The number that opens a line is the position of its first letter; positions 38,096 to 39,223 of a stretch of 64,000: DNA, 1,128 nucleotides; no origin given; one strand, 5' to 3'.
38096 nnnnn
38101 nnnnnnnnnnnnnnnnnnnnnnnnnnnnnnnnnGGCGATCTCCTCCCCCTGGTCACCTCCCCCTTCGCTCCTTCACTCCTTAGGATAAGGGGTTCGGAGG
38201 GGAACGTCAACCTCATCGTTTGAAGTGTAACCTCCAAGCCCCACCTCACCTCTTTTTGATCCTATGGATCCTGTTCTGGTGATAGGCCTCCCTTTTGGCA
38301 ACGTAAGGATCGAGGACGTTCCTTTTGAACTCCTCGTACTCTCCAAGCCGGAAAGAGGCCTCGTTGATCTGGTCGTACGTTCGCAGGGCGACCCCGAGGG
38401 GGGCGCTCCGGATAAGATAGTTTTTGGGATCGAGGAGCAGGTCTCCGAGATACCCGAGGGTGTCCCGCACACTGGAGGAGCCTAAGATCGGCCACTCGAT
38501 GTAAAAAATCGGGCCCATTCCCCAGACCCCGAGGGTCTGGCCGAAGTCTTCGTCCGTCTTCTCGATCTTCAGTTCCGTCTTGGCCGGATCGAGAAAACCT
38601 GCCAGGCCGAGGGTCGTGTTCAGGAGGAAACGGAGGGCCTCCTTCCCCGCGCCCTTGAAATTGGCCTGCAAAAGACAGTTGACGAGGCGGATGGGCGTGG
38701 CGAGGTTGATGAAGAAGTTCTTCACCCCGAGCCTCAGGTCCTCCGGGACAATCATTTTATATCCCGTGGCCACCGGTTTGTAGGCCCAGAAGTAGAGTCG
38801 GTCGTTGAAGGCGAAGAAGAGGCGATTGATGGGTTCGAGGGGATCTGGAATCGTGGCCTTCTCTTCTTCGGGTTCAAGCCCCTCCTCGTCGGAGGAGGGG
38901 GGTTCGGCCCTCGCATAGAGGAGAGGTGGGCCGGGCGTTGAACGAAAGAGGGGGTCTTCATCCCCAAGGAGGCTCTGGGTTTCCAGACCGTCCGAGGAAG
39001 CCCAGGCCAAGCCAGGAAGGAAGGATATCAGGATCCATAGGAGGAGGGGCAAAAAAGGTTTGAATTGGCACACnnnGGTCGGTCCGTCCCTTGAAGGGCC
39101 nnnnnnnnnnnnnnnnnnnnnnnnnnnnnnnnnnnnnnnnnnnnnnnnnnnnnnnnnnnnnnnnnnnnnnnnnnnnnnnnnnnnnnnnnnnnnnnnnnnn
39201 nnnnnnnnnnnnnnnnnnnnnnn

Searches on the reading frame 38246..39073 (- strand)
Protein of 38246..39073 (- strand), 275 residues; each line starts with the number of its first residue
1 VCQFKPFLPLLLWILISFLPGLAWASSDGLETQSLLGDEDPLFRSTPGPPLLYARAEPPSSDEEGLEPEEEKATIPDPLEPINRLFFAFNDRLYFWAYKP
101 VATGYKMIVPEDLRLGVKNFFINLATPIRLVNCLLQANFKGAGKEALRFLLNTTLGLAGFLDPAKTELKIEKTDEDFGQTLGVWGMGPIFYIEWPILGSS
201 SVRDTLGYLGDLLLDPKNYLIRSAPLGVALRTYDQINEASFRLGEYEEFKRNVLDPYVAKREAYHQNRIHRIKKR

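Call 19: search_protein_families(library=pfam, proteins=[window:38246-39073:-], max_evalue=0.0001)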
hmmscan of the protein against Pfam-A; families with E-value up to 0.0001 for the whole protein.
window:38246-39073:- (275 aa): 1 family
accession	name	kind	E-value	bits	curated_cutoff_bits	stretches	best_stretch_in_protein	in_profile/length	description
PF04333.18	MlaA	-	7.5e-64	215.4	25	1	77-268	3-192/195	MlaA lipoprotein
